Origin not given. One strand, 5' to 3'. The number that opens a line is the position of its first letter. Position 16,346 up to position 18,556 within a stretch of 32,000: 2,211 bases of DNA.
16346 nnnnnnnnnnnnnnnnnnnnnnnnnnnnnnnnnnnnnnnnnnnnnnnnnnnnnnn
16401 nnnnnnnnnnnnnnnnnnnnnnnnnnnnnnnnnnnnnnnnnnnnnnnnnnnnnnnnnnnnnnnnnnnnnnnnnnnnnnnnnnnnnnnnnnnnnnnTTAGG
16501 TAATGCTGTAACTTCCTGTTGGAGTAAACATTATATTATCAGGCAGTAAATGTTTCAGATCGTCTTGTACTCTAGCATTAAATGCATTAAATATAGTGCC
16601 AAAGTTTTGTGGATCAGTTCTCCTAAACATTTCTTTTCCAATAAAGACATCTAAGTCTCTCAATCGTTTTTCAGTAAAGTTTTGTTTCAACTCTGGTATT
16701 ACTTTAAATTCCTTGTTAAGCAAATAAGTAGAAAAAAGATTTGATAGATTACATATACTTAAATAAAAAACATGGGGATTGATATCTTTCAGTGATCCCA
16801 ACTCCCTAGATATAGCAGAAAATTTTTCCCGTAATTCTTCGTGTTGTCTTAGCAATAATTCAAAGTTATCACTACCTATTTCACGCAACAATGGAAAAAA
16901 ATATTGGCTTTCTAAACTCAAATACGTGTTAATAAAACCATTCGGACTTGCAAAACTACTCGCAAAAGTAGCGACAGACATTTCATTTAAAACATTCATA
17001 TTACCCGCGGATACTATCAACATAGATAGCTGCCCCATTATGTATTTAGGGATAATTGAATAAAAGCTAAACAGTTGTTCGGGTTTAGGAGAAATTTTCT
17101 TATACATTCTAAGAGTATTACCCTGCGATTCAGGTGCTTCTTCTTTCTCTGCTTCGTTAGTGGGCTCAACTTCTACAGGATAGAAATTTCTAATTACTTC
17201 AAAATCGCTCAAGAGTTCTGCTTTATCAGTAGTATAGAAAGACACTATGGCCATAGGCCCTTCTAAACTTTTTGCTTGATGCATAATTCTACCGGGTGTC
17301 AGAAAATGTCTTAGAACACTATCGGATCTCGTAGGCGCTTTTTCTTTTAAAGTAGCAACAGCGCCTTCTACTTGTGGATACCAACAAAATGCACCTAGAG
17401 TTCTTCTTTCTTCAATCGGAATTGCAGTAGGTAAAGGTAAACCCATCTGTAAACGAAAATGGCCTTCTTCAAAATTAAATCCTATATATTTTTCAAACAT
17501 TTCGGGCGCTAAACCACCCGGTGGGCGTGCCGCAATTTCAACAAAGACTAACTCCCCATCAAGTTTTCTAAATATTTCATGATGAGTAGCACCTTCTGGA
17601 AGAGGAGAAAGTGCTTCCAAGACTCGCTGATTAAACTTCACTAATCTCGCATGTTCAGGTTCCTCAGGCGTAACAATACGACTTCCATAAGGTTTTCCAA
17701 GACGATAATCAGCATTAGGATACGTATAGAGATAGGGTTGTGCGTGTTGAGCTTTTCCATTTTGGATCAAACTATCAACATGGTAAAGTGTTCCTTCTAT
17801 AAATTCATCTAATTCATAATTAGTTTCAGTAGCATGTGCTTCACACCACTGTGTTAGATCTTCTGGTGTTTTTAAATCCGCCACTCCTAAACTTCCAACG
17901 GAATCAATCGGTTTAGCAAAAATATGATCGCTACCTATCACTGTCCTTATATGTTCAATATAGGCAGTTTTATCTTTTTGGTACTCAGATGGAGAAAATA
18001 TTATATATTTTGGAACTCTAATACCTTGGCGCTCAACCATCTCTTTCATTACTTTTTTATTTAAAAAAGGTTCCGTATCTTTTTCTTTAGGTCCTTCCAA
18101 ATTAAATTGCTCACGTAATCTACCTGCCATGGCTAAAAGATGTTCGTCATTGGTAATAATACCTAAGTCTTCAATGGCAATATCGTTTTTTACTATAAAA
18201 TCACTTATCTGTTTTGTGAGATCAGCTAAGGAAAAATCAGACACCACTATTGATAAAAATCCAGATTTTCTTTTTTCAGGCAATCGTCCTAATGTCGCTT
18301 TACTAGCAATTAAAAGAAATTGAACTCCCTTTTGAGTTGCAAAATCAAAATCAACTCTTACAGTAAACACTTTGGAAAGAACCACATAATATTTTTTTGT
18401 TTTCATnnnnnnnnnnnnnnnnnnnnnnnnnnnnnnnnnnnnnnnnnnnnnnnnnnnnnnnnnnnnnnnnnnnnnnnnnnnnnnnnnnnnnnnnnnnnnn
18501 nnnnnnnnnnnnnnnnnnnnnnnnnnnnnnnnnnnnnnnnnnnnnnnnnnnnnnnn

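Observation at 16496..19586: Orphan divergent Dam-like methyltransferase co-transcribed with a 636-aa ATP-grasp ligase: candidate undescribed two-enzyme modification module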

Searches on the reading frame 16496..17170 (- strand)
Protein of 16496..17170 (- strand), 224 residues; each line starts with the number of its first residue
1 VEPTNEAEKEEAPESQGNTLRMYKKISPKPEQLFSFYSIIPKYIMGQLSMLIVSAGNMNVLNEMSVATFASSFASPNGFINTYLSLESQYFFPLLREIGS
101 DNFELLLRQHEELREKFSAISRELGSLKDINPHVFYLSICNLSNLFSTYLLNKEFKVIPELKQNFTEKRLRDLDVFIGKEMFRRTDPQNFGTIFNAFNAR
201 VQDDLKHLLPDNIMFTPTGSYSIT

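Call 37: search_protein_representatives(protein=window:16496-17170:-)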
Query: 224 residues. Proteins with E-value up to 0.001 (for the whole library): 6; up to 1e-10: 3; up to 1e-30: 1. The best 6 are listed.
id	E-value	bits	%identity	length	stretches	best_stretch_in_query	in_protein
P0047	8.3e-142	486.2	100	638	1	1-224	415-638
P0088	1.5e-13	67.2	28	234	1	32-179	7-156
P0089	8.2e-12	61.6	28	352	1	32-174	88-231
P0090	3.1e-08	49.9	29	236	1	32-176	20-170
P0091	1.8e-07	47.4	24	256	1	35-188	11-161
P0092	2.7e-05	40.3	23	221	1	31-174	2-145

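Call 41: search_protein_families(library=pfam, proteins=[P0088, P0089, P0090, P0091, P0092, window:16496-17170:-], max_evalue=1)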
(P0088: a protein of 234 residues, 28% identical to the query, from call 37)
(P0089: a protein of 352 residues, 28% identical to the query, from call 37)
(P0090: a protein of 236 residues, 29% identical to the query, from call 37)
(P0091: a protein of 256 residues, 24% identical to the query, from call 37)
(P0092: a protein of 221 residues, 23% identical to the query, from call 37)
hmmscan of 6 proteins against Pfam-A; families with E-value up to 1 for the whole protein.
P0088 (234 aa): 5 families
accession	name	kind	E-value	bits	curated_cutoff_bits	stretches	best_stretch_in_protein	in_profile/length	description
PF01814.28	Hemerythrin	-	7.7e-13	49.5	25.3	1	12-137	6-126/127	Hemerythrin HHE cation binding domain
PF07926.17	TPR_MLP1_2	-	0.013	16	36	1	49-105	29-85/129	TPR/MLP1/MLP2-like protein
PF10239.14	DUF2465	-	0.063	13.1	30.5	1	24-92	119-189/302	Protein of unknown function (DUF2465)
PF17675.6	APG6_N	-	0.11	13.4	45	1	56-129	46-117/132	Apg6 coiled-coil region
PF09669.15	Phage_pRha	-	0.13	13.3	29.9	1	80-136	8-67/91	Phage regulatory protein Rha (Phage_pRha)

P0089 (352 aa): 6 families
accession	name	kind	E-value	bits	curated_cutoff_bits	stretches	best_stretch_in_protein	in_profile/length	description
PF01814.28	Hemerythrin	-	3.6e-12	47.3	25.3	1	95-218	8-127/127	Hemerythrin HHE cation binding domain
PF05970.20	PIF1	-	0.12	12.4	25.9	1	248-301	150-204/223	PIF1-like helicase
PF19394.4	DUF5969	-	0.15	12.8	25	1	285-330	26-73/93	Family of unknown function (DUF5969)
PF16689.10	APC_N_CC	-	0.15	12.7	27.4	1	142-179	15-51/52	Coiled-coil N-terminus of APC, dimerisation domain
PF17675.6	APG6_N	-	0.16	12.8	45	1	119-205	25-115/132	Apg6 coiled-coil region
PF15729.11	CTSRT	-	0.21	12.3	24.4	1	89-137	24-71/143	Cation channel sperm-associated targeting subunit tau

P0090 (236 aa): 3 families
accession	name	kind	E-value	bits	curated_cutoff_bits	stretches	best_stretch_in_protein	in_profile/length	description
PF01814.28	Hemerythrin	-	7.7e-10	39.8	25.3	1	27-154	8-126/127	Hemerythrin HHE cation binding domain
PF06122.16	TraH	-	0.049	13.4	25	1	183-215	59-91/358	Conjugative relaxosome accessory transposon protein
PF09949.15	APP1_cat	-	0.15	12.4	27.1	0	9-35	50-76/154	Phosphatidate phosphatase APP1, catalytic domain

P0091 (256 aa): 1 family
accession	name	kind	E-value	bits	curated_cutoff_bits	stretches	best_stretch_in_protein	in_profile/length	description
PF01814.28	Hemerythrin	-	1.4e-09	38.9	25.3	1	16-134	9-123/127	Hemerythrin HHE cation binding domain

P0092 (221 aa): 2 families
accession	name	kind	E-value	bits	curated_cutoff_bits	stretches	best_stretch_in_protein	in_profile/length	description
PF01814.28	Hemerythrin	-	4.2e-06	27.7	25.3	1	8-131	6-126/127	Hemerythrin HHE cation binding domain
PF20694.2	TRADD-like_N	-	0.13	12.5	23.7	1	115-147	30-62/69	TRADD-like N-terminal domain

window:16496-17170:- (224 aa): 0 families

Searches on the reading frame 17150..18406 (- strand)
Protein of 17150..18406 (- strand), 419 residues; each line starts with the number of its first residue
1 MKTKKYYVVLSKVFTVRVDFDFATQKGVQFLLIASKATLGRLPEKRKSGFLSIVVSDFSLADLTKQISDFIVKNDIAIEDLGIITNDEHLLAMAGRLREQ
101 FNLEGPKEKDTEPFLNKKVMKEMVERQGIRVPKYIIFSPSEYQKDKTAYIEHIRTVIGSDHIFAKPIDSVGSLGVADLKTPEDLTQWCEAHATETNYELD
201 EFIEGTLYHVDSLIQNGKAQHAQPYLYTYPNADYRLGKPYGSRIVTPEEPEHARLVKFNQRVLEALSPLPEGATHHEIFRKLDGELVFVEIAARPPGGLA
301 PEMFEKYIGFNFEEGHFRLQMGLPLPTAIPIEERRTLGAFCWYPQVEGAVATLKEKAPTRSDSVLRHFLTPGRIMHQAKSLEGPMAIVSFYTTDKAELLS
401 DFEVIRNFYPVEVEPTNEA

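Call 35: search_dna_similar(query=window:17150-18406:-, collection=plasmids, mode=protein, max_rows=15)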
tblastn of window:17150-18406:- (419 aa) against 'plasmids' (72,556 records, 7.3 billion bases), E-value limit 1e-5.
Records with a match: 137; places in all: 152; records where one place covers at least 80% of the query: 12.
Best place of each record, by identity: <60% 137.
By first word of the organism name: Streptomyces 26; Legionella 26; Apilactobacillus 13; Sinorhizobium 10; Burkholderia 7; Vibrio 7; Pantoea 7; Rhizobium 7; Phaeobacter 6; Bacillus 5; and 15 more.
By predicted mobility (MOB-suite, as given by PLSDB): non-mobilizable 72; conjugative 50; mobilizable 15.
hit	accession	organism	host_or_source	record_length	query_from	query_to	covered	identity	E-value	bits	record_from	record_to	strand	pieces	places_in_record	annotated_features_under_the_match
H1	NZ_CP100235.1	Burkholderia glumae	cell culture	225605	83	411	79%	29.7%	5e-27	121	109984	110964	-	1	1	ATP-grasp domain-containing protein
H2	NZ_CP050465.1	Vibrio campbellii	single cell,seawater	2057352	83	412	79%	29.4%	7e-33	138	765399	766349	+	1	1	none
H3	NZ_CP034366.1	Pantoea sp. CCBC3-3-1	Cotinus coggygria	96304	79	411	79%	28.6%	1e-23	110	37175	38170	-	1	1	ATP-grasp domain-containing protein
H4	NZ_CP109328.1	Streptomyces sp. NBC_01591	-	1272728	83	389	73%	28.7%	9e-17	91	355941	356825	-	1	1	none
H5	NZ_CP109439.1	Streptomyces sp. NBC_01483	-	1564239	94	415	77%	27.4%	2e-15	86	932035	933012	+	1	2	none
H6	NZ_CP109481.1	Streptomyces sp. NBC_01450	-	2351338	94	415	77%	27.1%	1e-15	87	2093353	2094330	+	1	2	none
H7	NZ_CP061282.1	Streptomyces xanthii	whole organism,leaf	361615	83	381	71%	28.6%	2e-18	95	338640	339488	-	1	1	ATP-grasp domain-containing protein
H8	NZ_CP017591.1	Pantoea stewartii subsp. stewartii DC283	Zea mays,Strain was received from ...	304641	69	415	83%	24.3%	8e-14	81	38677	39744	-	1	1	ATP-grasp domain-containing protein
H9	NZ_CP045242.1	Pantoea sp. JZ29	Euphorbia granulata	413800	69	415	83%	23.6%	3e-13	79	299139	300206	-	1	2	ATP-grasp domain-containing protein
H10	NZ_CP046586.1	Pantoea stewartii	sugar cane YZ08-1095,whole organism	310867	79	354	66%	29.1%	3e-29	127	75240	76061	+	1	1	ATP-grasp domain-containing protein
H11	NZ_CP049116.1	Pantoea stewartii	Dracaena sanderiana,cell ...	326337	69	415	83%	23.0%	7e-13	78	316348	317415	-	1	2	ATP-grasp domain-containing protein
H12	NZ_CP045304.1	Legionella longbeachae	Homo sapiens,Sputum sample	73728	18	390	89%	21.4%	1e-10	71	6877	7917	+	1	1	ATP-grasp domain-containing protein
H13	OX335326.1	Apilactobacillus kunkeei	Apis mellifera,European honeybee,honey ...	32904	52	372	77%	24.8%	5e-18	94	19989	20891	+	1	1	hypothetical protein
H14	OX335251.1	Apilactobacillus kunkeei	Apis mellifera,European honeybee,honey ...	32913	52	372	77%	24.8%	5e-18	94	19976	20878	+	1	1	hypothetical protein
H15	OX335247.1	Apilactobacillus kunkeei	Apis mellifera,European honeybee,honey ...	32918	52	372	77%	24.8%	5e-18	94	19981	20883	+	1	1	hypothetical protein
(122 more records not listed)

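Call 49: get_annotated_region(hit=H3, flank=14000)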
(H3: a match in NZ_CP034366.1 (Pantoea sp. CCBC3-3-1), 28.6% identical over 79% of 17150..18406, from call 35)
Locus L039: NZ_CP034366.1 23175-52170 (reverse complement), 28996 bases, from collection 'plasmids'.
description: Pantoea sp. CCBC3-3-1 plasmid unnamed3, complete sequence
organism: Pantoea sp. CCBC3-3-1 (NCBI taxid 2490851)
taxonomy: Bacteria; Pseudomonadota; Gammaproteobacteria; Enterobacterales; Erwiniaceae; Pantoea; Pantoea sp. CCBC3-3-1
host: -; source: Cotinus coggygria; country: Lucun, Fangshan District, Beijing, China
typing (MOB-suite, as given by PLSDB): non-mobilizable; replicon rep_cluster_2159
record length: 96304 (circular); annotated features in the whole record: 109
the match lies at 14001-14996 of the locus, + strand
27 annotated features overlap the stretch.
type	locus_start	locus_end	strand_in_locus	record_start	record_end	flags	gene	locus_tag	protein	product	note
CDS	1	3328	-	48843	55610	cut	-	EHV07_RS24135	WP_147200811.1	SNF2-related protein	-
CDS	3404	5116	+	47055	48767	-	-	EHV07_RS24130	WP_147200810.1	phage portal protein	-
CDS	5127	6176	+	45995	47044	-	-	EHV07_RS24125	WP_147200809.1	head processing protein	-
CDS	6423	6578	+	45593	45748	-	-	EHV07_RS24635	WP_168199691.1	hypothetical protein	-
CDS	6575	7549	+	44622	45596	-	-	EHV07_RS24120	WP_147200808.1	hypothetical protein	-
CDS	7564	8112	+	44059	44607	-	-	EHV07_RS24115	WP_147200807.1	ProQ/FINO family protein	-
CDS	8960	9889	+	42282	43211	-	-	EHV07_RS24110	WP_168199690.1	EamA family transporter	-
CDS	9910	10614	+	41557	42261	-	-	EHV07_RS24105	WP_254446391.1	iron-containing redox enzyme family protein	-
CDS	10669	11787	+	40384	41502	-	-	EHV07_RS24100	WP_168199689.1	pyridoxal phosphate-dependent aminotransferase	-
CDS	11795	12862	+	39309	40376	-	-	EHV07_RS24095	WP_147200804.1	FAD-dependent oxidoreductase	-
CDS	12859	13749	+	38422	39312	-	-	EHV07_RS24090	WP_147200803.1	TauD/TfdA family dioxygenase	-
CDS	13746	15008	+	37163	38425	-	-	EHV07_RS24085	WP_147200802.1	ATP-grasp domain-containing protein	-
CDS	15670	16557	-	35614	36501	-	-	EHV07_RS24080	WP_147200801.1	RepB family plasmid replication initiator protein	-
CDS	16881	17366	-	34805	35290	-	-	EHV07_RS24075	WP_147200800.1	glycoside hydrolase family 104 protein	-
CDS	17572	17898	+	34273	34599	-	-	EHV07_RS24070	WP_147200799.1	hypothetical protein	-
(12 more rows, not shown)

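Call 77: find_homologous_proteins(query=A6, max_evalue=1e-30)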
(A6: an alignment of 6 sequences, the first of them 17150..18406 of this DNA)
Query A6 (6 sequences) (419 aa, profile of the alignment): 13 proteins with E <= 1e-30 among 8000 candidates.
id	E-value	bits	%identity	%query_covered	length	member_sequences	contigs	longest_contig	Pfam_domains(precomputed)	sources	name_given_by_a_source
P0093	7.7e-221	751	42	100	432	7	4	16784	-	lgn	-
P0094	2.4e-220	750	41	98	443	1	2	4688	-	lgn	-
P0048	1.1e-204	698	42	98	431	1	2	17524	-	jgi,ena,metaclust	metaclust:\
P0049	1.0e-202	692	42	97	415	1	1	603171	-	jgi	jgi:hypothetical protein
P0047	3.8e-201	686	100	100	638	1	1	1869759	-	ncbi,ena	-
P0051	3.9e-111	390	35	97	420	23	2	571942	-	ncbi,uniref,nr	ncbi:ATP-grasp domain-containing protein [Hafnia psychrotolerans]|uniref:ATP-grasp domain-containing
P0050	1.2e-106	375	35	96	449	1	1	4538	PF07478.19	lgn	-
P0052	1.0e-103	365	36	94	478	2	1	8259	PF07478.19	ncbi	-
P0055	1.5e-76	276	32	96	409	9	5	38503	-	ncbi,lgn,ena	-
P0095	1.9e-75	272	32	98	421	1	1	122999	-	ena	-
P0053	2.0e-75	272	32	96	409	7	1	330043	-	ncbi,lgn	ncbi:ATP-grasp domain-containing protein [Streptomyces sp. NPDC001770]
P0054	1.2e-74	270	31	96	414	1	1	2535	PF07478.19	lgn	-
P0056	1.7e-66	243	35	75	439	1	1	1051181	-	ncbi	-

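Call 78: find_encoding_contigs(protein=P0093, flank=10000, max_places=4)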
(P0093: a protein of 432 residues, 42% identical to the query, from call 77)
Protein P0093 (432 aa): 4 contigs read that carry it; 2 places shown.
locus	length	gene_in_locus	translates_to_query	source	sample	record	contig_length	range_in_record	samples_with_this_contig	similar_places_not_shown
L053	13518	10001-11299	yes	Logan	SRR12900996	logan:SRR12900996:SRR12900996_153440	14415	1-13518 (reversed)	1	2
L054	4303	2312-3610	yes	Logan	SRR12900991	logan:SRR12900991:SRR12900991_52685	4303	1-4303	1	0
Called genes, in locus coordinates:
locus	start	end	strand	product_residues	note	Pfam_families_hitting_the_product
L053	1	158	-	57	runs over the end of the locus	-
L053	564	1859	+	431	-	PF00275:EPSP_synthase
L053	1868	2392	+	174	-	PF01202:SKI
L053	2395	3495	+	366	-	PF01264:Chorismate_synt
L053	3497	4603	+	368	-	PF00465:Fe-ADH, PF13685:Fe-ADH_2, PF01761:DHQ_synthase, PF24621:DHQS_C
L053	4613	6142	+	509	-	PF01487:DHquinase_I, PF08501:Shikimate_dh_N, PF01488:Shikimate_DH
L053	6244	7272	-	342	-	PF00793:DAHP_synth_1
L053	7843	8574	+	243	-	PF01814:Hemerythrin (faint)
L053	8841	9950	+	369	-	PF02086:MethyltransfD12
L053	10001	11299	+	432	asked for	-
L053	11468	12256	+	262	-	PF00106:adh_short, PF08659:KR, PF13561:adh_short_C2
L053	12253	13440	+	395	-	PF08028:Acyl-CoA_dh_2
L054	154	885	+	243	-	PF01814:Hemerythrin (faint)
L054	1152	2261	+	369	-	PF02086:MethyltransfD12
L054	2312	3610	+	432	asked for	-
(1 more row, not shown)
